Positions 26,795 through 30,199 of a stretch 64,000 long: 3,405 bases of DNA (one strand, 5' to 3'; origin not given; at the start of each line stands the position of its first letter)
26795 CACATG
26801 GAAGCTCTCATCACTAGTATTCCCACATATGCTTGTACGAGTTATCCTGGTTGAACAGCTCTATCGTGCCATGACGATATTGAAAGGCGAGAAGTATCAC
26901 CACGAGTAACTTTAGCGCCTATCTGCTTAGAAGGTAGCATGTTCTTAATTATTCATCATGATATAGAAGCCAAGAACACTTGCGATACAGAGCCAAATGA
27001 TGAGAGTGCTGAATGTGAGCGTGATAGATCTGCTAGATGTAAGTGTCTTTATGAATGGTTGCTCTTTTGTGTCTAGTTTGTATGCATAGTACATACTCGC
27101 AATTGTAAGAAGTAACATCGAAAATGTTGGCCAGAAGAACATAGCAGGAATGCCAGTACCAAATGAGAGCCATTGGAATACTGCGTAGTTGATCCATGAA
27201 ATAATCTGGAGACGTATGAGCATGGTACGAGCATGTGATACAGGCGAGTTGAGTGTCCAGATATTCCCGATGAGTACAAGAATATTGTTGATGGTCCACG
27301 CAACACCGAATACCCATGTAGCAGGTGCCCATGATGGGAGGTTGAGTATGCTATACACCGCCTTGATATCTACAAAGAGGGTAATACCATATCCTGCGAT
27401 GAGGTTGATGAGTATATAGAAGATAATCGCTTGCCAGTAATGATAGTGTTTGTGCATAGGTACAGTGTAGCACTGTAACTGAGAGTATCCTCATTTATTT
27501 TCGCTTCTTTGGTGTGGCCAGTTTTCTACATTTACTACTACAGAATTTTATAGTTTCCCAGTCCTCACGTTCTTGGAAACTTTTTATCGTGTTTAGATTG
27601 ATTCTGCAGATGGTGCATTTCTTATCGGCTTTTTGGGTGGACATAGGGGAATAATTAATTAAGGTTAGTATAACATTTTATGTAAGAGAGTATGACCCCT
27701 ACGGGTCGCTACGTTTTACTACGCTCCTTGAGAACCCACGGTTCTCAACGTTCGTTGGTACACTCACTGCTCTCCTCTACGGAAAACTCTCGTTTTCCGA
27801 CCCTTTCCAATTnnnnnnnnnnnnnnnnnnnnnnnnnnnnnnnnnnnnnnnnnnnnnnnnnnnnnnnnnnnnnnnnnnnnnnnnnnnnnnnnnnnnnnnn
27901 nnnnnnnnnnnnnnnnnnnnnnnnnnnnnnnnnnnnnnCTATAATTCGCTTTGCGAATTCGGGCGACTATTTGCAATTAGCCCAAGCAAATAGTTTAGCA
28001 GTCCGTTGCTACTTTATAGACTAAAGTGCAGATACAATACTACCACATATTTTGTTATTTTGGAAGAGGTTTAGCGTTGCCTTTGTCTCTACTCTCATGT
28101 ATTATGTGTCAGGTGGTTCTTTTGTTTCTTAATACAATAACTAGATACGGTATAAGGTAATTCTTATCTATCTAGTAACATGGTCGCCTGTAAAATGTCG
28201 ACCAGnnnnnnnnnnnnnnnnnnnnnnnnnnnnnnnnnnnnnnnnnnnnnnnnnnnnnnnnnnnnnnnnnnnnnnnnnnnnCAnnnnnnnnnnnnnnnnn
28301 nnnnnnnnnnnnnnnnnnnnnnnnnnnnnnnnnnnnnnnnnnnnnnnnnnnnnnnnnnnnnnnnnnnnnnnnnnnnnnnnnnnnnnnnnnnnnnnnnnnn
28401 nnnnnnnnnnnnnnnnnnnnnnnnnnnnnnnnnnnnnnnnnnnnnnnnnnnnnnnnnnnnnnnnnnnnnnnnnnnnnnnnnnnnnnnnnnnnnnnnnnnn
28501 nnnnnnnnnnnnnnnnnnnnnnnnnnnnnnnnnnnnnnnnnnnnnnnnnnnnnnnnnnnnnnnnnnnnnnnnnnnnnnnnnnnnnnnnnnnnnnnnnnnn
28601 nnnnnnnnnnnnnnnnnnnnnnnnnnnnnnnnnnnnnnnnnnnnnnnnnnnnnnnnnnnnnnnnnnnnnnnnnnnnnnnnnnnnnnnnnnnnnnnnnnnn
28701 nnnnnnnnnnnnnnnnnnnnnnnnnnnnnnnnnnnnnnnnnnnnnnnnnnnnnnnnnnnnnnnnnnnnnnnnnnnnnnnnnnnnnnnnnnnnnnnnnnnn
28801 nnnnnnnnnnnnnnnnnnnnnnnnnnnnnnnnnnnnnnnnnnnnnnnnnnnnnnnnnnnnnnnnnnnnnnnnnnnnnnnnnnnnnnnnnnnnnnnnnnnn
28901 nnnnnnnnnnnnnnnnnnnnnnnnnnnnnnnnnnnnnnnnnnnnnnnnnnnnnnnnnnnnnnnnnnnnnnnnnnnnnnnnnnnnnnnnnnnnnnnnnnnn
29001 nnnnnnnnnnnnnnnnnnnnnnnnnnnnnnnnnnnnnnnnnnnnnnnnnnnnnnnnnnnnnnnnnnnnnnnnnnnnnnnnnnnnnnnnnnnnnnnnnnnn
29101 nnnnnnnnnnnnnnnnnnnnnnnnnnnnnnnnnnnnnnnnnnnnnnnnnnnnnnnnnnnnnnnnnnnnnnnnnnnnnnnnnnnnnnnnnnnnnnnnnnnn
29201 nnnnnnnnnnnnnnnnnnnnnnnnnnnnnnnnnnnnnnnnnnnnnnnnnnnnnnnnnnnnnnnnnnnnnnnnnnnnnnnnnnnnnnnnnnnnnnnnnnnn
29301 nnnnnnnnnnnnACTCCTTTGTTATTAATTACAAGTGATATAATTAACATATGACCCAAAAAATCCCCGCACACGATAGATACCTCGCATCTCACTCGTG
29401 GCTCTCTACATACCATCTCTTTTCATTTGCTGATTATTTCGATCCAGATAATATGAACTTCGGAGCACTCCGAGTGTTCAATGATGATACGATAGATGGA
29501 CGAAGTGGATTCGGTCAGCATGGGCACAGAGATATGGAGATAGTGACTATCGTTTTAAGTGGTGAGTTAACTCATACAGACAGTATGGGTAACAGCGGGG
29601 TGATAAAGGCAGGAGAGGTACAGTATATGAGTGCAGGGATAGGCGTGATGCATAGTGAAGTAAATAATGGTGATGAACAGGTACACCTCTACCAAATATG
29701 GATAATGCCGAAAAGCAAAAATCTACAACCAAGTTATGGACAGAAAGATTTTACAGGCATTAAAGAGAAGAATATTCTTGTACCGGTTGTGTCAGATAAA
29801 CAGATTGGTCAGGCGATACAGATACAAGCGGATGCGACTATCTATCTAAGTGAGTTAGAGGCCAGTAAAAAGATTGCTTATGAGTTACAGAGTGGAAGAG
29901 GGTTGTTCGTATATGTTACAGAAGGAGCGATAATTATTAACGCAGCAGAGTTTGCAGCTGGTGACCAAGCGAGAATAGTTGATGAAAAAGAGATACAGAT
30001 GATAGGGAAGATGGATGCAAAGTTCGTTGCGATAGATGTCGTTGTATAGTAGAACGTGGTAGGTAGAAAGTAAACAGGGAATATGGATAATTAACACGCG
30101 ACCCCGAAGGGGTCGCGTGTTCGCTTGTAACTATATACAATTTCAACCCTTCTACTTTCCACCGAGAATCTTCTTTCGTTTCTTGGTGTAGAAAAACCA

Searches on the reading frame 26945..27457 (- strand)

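Call 40: search_protein_families(library=pfam, proteins=[window:26945-27457:-], max_evalue=0.001)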
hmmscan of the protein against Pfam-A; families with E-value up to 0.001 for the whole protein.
window:26945-27457:- (170 aa): 1 family
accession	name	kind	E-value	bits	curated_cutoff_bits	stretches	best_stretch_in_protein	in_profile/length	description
PF03073.20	TspO_MBR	-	6.8e-07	29.6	24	1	16-167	3-144/145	TspO/MBR family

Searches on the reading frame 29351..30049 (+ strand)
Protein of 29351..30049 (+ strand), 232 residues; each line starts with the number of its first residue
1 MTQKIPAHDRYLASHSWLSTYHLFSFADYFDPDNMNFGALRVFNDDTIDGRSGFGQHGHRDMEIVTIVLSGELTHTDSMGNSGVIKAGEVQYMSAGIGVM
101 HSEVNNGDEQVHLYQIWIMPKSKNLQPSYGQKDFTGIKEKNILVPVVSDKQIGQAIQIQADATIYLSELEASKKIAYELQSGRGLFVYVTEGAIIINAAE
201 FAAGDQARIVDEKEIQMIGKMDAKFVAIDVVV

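Call 40: search_protein_families(library=pfam, proteins=[window:29351-30049:+], max_evalue=0.001)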
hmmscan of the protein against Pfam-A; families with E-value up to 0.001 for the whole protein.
window:29351-30049:+ (232 aa): 3 families
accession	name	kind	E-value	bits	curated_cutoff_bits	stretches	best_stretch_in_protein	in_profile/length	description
PF02678.22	Pirin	-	1.9e-35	121.5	26.1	1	10-118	6-108/108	Pirin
PF17954.7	Pirin_C_2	-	4e-16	59.4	22.9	1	146-230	2-86/86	Quercetinase C-terminal cupin domain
PF07883.17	Cupin_2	-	8.4e-07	29.1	27.2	1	51-117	9-68/70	Cupin domain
